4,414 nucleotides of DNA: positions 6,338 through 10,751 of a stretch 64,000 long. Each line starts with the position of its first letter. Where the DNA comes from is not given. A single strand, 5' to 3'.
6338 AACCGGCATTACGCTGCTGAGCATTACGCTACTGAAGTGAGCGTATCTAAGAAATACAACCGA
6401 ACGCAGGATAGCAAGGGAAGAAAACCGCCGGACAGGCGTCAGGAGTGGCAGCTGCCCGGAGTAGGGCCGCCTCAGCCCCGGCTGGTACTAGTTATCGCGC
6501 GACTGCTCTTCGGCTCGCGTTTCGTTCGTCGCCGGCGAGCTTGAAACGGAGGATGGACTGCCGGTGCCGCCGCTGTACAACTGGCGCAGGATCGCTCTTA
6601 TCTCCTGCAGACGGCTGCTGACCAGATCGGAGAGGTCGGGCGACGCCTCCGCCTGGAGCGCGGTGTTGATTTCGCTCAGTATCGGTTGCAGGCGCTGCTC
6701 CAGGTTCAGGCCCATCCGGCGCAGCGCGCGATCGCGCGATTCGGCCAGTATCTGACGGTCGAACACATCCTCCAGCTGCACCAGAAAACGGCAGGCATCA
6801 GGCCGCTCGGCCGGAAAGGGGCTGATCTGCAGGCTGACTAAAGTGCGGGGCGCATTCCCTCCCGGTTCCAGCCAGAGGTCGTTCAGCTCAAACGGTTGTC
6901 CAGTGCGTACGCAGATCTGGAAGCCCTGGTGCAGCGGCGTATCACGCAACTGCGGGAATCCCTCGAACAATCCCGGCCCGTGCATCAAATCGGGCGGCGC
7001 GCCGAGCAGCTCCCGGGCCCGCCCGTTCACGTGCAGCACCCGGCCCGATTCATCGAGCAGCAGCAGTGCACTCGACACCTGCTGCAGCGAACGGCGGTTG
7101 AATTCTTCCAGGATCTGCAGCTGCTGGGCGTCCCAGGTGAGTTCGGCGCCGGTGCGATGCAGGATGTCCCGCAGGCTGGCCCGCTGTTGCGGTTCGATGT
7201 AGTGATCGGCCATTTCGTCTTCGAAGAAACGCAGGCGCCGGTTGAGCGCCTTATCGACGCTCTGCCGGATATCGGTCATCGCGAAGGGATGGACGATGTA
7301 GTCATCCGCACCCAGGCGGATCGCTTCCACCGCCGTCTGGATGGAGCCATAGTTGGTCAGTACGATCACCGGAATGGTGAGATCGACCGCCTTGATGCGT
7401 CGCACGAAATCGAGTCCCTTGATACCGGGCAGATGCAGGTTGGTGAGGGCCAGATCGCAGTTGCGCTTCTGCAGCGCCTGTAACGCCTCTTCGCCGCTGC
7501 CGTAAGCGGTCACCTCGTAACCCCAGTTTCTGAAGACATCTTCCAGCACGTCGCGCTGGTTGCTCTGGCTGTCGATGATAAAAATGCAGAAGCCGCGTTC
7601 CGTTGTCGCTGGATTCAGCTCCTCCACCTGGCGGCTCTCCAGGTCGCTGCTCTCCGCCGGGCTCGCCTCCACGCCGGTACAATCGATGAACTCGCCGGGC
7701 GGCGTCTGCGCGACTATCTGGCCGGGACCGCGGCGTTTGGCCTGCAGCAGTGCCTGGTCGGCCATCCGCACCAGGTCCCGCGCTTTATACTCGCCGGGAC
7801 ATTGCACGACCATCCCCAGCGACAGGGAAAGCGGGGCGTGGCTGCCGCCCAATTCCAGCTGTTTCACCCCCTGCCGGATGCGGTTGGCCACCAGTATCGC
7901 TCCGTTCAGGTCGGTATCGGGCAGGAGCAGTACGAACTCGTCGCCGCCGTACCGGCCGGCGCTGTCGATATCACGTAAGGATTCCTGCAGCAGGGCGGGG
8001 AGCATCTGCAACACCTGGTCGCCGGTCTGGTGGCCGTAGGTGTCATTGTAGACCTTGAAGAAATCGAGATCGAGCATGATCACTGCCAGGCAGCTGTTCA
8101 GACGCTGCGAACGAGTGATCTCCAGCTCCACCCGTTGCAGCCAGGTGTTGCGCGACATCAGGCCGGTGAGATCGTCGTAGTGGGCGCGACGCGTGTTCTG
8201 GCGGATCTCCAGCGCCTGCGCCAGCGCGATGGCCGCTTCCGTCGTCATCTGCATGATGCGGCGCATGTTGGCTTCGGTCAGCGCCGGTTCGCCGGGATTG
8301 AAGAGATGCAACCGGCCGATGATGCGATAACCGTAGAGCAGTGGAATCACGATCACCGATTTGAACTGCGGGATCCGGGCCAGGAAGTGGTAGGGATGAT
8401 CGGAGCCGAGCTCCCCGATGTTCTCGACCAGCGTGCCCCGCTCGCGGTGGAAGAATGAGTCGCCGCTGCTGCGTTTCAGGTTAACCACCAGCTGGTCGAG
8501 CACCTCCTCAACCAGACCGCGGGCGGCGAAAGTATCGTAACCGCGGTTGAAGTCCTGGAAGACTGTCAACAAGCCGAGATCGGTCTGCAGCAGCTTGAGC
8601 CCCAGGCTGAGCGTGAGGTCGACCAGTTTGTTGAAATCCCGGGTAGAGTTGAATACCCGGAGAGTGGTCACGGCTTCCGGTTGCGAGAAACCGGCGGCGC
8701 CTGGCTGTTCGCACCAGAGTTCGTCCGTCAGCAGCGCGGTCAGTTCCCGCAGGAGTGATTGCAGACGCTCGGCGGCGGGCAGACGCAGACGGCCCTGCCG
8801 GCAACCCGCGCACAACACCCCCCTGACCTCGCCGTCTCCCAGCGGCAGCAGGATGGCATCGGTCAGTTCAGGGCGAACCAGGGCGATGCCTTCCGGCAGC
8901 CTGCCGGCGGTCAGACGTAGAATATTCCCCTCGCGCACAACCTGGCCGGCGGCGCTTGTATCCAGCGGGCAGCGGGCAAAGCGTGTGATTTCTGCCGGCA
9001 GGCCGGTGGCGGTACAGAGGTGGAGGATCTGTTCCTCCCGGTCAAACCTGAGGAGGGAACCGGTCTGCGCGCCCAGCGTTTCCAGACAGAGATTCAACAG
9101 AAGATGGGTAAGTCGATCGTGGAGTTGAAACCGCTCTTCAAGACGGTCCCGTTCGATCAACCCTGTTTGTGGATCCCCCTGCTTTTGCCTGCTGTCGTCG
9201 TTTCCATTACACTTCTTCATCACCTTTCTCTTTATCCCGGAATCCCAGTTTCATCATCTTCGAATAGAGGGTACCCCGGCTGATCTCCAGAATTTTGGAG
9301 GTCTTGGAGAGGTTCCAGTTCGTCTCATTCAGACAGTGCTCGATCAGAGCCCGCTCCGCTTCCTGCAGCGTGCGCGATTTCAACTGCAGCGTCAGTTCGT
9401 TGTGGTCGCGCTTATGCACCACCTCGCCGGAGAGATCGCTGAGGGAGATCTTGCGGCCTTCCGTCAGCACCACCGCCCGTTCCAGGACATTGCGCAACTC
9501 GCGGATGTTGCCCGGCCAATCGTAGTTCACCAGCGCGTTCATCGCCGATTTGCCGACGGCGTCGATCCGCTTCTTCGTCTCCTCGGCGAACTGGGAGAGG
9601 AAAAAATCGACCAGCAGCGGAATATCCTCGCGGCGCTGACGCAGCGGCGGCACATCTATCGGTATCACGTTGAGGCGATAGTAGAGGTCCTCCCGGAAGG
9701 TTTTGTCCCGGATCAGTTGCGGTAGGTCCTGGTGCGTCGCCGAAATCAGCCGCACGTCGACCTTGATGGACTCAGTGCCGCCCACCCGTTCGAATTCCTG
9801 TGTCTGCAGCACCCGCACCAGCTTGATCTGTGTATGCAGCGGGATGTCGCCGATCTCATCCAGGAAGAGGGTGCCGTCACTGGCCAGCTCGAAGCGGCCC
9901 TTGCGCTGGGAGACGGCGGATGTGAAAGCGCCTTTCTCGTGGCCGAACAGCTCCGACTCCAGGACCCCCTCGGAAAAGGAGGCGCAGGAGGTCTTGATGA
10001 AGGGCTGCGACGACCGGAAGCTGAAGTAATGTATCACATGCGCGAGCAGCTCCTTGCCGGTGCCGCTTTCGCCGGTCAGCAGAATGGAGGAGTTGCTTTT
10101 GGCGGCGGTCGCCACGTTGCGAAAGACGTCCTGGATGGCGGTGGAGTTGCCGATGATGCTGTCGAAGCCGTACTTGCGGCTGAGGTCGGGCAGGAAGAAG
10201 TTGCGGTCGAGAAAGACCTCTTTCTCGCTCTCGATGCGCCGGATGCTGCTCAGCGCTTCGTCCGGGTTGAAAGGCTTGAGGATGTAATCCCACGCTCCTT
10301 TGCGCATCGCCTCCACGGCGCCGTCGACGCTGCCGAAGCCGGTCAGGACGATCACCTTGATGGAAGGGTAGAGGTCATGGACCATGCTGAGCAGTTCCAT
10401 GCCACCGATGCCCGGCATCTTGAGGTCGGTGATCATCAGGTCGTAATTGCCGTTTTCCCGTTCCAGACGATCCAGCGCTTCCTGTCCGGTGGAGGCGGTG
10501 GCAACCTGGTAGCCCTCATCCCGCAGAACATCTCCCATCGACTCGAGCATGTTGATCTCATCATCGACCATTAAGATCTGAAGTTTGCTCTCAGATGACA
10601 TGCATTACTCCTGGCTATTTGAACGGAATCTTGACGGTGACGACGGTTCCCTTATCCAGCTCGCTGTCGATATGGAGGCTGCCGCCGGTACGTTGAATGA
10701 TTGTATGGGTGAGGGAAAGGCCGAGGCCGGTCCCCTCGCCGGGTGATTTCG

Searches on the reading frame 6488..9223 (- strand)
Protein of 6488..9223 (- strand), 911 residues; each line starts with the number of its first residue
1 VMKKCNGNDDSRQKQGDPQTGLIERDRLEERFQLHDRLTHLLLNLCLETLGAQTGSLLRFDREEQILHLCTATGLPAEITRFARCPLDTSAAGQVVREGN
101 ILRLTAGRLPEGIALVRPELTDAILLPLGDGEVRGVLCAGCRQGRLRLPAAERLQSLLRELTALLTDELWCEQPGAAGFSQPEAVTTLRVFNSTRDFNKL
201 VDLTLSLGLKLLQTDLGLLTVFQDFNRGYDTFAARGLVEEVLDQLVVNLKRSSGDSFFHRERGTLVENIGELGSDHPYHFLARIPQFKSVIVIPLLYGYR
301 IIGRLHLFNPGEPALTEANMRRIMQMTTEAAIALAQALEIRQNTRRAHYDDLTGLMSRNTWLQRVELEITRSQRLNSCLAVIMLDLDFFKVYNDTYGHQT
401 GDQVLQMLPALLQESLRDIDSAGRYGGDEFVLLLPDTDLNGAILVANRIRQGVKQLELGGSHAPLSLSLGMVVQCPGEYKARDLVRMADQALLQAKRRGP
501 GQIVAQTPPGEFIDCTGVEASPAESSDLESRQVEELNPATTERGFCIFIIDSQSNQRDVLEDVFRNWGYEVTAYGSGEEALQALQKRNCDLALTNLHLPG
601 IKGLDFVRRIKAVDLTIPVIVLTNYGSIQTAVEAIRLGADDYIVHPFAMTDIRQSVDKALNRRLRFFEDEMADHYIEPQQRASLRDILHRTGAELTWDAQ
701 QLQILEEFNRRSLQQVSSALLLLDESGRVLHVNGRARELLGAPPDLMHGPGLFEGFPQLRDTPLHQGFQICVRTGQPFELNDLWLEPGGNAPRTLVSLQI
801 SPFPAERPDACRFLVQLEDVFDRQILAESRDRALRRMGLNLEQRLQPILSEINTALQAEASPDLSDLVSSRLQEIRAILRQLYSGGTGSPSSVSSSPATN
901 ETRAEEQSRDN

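Call 3: search_protein_families(library=pfam, proteins=[window:6488-9223:-])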
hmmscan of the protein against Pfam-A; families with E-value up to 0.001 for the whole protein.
window:6488-9223:- (911 aa): 7 families
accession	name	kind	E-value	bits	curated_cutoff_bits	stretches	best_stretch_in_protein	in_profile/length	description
PF00990.26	GGDEF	-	3.6e-41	141.1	23.8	1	347-499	1-158/161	Diguanylate cyclase, GGDEF domain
PF00072.30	Response_reg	-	6.3e-25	87.9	30.2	1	547-656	1-110/111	Response regulator receiver domain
PF13185.12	GAF_2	-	1.4e-15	58.1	28.6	2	195-334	2-135/136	GAF domain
PF01590.32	GAF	-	1.4e-06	29.4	22.4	0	256-334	57-133/133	GAF domain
PF08448.16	PAS_4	-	3e-05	24.7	23.1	1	714-805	2-90/110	PAS fold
PF00989.32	PAS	-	0.00017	22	22.6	1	709-779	3-73/113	PAS fold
PF13188.13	PAS_8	-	0.00028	21.1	21.8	0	710-759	4-53/65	PAS domain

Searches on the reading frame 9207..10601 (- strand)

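Call 3: search_protein_families(library=pfam, proteins=[window:9207-10601:-])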
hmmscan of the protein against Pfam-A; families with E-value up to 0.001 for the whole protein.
window:9207-10601:- (464 aa): 7 families
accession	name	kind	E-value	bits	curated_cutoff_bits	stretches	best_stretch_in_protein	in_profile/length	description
PF00158.32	Sigma54_activat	-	1.4e-68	230.3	20.2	1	149-315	1-167/168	Sigma-54 interaction domain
PF00072.30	Response_reg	-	8.1e-29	100.5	30.2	1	9-120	1-110/111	Response regulator receiver domain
PF25601.1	AAA_lid_14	-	2.1e-28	98.4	27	1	321-401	1-81/87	AAA+ ATPase lid domain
PF14532.12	Sigma54_activ_2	-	5.8e-22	78.8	25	1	150-320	1-138/138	Sigma-54 interaction domain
PF02954.25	HTH_8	-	5.9e-11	42.4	22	1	412-451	2-41/42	Bacterial regulatory protein, Fis family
PF07728.20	AAA_5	-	0.00017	22.1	22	1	173-290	2-122/139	AAA domain (dynein-related subfamily)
PF01078.27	Mg_chelatase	-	0.00017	21.5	20.3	0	161-191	13-43/207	Magnesium chelatase, subunit ChlI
